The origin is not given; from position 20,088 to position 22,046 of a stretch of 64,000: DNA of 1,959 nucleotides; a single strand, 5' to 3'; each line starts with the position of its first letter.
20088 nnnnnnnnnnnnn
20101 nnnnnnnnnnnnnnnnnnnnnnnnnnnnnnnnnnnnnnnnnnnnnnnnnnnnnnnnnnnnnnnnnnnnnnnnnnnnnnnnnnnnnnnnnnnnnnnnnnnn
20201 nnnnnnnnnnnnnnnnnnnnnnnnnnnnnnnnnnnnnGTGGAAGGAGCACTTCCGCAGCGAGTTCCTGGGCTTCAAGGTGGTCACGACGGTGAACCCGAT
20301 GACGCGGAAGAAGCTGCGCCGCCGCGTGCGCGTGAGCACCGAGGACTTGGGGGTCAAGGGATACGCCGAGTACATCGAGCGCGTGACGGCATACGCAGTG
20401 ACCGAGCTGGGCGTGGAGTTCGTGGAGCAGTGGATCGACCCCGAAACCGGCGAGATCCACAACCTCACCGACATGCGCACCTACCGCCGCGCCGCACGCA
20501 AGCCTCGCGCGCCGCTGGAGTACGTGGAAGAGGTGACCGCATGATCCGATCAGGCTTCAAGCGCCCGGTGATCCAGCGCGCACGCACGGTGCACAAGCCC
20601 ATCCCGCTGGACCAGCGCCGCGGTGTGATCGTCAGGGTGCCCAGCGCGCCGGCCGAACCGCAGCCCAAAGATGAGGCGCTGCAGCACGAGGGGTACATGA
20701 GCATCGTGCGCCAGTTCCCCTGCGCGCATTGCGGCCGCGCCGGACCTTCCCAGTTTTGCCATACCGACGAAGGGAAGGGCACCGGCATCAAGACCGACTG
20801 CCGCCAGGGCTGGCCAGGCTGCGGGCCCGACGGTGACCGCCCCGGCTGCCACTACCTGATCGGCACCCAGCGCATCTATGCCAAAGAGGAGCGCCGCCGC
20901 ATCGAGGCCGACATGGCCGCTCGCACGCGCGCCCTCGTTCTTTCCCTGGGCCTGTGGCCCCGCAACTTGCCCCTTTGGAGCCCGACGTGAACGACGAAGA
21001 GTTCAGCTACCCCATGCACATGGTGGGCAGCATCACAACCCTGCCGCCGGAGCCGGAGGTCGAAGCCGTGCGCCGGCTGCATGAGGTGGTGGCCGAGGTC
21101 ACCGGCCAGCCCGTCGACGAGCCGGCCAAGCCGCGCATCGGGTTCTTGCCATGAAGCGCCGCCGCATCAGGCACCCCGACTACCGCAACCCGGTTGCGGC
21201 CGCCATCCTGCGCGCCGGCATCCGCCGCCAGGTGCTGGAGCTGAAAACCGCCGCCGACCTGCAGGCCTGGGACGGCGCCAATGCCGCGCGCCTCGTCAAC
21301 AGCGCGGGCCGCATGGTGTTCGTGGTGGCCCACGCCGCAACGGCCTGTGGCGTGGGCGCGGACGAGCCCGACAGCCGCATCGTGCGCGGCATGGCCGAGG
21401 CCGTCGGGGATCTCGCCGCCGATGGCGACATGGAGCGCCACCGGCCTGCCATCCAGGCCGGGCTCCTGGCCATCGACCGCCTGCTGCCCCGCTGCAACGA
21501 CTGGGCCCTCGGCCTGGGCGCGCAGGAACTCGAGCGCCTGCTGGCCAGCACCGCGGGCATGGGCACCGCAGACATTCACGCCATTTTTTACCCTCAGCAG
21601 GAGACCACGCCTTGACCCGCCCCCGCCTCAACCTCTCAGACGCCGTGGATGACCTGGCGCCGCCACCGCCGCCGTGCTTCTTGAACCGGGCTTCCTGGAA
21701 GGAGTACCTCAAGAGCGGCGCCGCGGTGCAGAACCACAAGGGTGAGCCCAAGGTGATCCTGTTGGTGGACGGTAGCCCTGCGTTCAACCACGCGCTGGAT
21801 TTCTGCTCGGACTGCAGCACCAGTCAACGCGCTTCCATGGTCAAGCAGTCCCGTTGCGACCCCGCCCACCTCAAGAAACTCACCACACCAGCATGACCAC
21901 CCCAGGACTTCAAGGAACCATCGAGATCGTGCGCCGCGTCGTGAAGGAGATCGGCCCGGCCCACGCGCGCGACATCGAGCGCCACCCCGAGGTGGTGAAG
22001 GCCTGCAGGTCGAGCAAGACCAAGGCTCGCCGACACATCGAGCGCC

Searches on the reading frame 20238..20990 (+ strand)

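Call 21: search_protein_families(library=phrogs, proteins=[window:20238-20990:+], max_evalue=0.01)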
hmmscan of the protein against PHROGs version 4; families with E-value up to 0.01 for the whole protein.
window:20238-20990:+ (250 aa): 2 families
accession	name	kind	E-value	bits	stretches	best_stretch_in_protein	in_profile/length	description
phrog_18962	-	unknown function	5e-21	76.2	1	106-244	17-148/166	-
phrog_131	-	DNA, RNA and nucleotide metabolism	6.5e-07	30.6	1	154-239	35-123/131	HNH endonuclease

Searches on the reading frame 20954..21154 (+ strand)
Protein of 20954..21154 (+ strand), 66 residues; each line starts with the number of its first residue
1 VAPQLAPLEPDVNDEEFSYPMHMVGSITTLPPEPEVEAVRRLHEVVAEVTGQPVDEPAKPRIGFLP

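Call 20: search_protein_families(library=phrogs, proteins=[window:20954-21154:+], max_evalue=0.01)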
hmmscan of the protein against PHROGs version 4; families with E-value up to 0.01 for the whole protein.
window:20954-21154:+ (66 aa): 0 families

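Call 22: search_protein_families(library=pfam, proteins=[window:20954-21154:+], max_evalue=0.1)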
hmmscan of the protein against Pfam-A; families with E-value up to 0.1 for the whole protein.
window:20954-21154:+ (66 aa): 0 families

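Call 30: search_protein_families(library=ncbifam, proteins=[window:20954-21154:+], max_evalue=0.1)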
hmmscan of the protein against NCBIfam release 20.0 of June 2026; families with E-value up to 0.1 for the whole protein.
window:20954-21154:+ (66 aa): 0 families
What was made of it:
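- On Lambda-type Q antitermination (pR'-tR'): None of the ORFs between 20954 and 26449 hits any Q/antiterminator family in Pfam, PHROGs or NCBIfam (calls 20, 22, 30).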

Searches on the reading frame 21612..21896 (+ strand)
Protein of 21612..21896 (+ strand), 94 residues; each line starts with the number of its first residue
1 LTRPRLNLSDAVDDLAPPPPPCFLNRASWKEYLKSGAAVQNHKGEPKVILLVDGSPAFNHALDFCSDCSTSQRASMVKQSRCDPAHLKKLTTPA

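Call 30: search_protein_families(library=ncbifam, proteins=[window:21612-21896:+], max_evalue=0.1)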
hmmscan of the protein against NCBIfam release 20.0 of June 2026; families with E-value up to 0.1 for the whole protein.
window:21612-21896:+ (94 aa): 0 families

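Call 32: search_solved_structures(query=window:21612-21896:+, max_evalue=10)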
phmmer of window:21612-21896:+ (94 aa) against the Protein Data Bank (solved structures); distinct sequences matched with E-value up to 10: 4.
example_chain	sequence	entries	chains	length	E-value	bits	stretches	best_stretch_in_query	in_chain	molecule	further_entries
9h9a_A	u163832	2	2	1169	0.47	13.6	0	10-47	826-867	Cry8Ba2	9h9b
8off_Ea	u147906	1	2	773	0.75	13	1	3-45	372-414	BRCA1 associated RING domain 1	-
4f82_A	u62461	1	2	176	1.2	12.4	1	46-70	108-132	Thioredoxin Reductase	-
2ql3_A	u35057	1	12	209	1.5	12.1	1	49-74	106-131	Probable transcriptional regulator, LysR family protein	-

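Call 34: find_homologous_proteins(query=window:21612-21896:+, max_evalue=0.001)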
Query window:21612-21896:+ (94 aa): 81 proteins with E <= 0.001 among 82 candidates.
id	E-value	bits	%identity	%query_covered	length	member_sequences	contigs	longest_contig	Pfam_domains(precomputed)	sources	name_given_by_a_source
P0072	2.7e-58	211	100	100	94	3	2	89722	-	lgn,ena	-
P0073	9.2e-49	181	86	98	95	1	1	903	-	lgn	-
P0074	3.6e-35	137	63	100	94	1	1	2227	-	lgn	-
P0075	2.2e-34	135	64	98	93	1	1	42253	-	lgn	-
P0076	1.1e-33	133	63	96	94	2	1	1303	-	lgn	-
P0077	1.6e-33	132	64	96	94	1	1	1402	-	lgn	-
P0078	2.5e-33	132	60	100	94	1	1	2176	-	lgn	-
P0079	2.7e-32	128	63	97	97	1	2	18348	-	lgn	-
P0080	3.0e-32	128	65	91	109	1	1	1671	-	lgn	-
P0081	5.2e-32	127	64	96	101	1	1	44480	-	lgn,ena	-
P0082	8.4e-32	127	68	94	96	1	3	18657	-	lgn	-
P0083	7.6e-31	124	59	97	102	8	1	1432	-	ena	-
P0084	1.7e-30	122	63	95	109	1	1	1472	-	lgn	-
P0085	5.4e-30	121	61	100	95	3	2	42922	-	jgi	-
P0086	1.9e-29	119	61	95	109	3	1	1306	-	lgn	-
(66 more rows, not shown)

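Call 39: find_encoding_contigs(protein=P0072, flank=10000, max_places=4)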
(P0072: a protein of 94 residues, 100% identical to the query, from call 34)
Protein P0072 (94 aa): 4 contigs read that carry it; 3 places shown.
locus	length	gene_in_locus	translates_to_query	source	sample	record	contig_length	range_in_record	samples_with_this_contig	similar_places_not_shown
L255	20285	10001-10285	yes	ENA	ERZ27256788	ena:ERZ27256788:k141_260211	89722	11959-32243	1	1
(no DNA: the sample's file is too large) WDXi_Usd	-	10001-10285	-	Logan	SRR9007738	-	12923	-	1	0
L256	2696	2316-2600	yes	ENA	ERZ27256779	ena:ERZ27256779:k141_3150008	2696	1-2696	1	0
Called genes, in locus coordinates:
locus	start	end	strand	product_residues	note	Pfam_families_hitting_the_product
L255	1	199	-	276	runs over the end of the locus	-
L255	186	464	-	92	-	-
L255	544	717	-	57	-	-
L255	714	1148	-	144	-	-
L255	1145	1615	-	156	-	-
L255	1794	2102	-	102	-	-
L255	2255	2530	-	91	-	-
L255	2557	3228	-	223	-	PF01381:HTH_3, PF12844:HTH_19 (weak), PF13560:HTH_31, PF00717:Peptidase_S24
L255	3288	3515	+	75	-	PF15943:YdaS_toxin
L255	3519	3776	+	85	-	-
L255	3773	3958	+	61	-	-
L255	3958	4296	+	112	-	-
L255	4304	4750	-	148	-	-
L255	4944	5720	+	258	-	-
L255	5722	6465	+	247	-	PF07120:DUF1376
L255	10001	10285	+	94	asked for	-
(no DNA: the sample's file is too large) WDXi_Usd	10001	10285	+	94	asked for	-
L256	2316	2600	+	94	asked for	-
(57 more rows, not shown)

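Call 47: predict_structure(alignment_id=A3)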
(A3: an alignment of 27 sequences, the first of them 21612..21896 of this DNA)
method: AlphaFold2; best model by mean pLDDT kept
length: 94 residues; sequences in the alignment: 27
mean_pLDDT: 77.4   pTM: 0.62
mean pLDDT of the five models: 77.4, 77.2, 75.1, 74.4, 72.0
residues with pLDDT >= 90: 0; 70-90: 77; 50-70: 13; < 50: 4
segments of 3 or more residues with pLDDT < 50: none
pLDDT, mean of each block of 10 residues (from residue 1): 64 85 84 87 81 83 72 71 78 55
secondary structure, 60 per line:
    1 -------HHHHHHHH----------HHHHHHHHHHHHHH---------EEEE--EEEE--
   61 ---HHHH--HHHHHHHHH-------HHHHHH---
elements in order: H8-15 H26-39 E49-52 E55-58 H64-67 H70-78 H86-91

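Call 50: fold_search(model_id=the predicted structure, library=pdb)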
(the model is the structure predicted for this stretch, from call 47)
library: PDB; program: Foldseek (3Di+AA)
matches with E <= 10: 40; with E <= 0.001: 0
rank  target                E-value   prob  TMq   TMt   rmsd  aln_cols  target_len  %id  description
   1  7acw_A                2.8e+00  0.11  0.23  0.30   3.0        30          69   17  LID/HID (LMW SLP and HMW SLP interacting domains) from C. difficile (R7404 strain) (released 2022-03-09)
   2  7acw_C                3.0e+00  0.11  0.23  0.30   3.0        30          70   17  LID/HID (LMW SLP and HMW SLP interacting domains) from C. difficile (R7404 strain) (released 2022-03-09)
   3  1cs3                  4.1e+00  0.04  0.22  0.19  10.5        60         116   13  STRUCTURE OF BTB/POZ TRANSCRIPTION REPRESSION DOMAIN FROM PROMELOCYTIC LEUKEMIA ZINC FINGER ONCOPROTEIN (released 1999-08-27)
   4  8h36_A                4.4e+00  0.05  0.23  0.05   9.4        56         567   18  Cryo-EM Structure of the KBTBD2-CUL3-Rbx1-p85a dimeric complex (released 2023-10-11)
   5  6zbu_B                4.7e+00  0.04  0.23  0.17  10.7        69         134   13  Crystal structure of an NCoR1BBD2-BCL6BTB chimera in complex with the NcoR1 BBD1 corepressor peptide (released 2020-12-02)
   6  1tdt_C                5.0e+00  0.03  0.19  0.08   9.4        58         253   12  THREE-DIMENSIONAL STRUCTURE OF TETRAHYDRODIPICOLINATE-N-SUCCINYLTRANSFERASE (released 1997-06-05)
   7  4hv0_B                5.6e+00  0.01  0.16  0.16  11.5        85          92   15  Structure and Function of AvtR, a Novel Transcriptional Regulator from a Hyperthermophilic Archaeal Lipothrixvirus (released 2012-11-21)
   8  8h3f_I                6.0e+00  0.03  0.21  0.05   9.1        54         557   13  Cryo-EM Structure of the KBTBD2-CRL3-CSN complex (released 2023-10-11)
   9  1tdt_A                6.0e+00  0.02  0.20  0.09   9.3        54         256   13  THREE-DIMENSIONAL STRUCTURE OF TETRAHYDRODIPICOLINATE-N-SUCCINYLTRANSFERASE (released 1997-06-05)
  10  7acx_A                6.4e+00  0.06  0.23  0.09   3.7        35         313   26  H/L (SLPH/SLPL) complex from C. difficile (R7404 strain) (released 2022-03-09)
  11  8h37_P                6.4e+00  0.04  0.23  0.06   9.4        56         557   18  Cryo-EM Structure of the KBTBD2-CUL3-Rbx1-p85a tetrameric complex (released 2023-10-11)
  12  8khp_A                6.4e+00  0.03  0.23  0.06   8.0        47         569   17  CULLIN3-KLHL22-RBX1 E3 ligase (released 2023-12-13)
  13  6rza_X                6.4e+00  0.01  0.19  0.14  15.5        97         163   13  Cryo-EM structure of the human inner arm dynein DNAH7 microtubule binding domain bound to microtubules (released 2019-07-10)
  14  7acv_A                6.8e+00  0.06  0.23  0.09   3.8        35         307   26  SLPL/HID (LMW SLP complex with HMW SLP interacting domain - HID) from C. difficile (R7404 strain) (released 2022-03-09)
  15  4quv_B                6.8e+00  0.02  0.26  0.09  10.9        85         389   18  Structure of an integral membrane delta(14)-sterol reductase (released 2014-10-08)
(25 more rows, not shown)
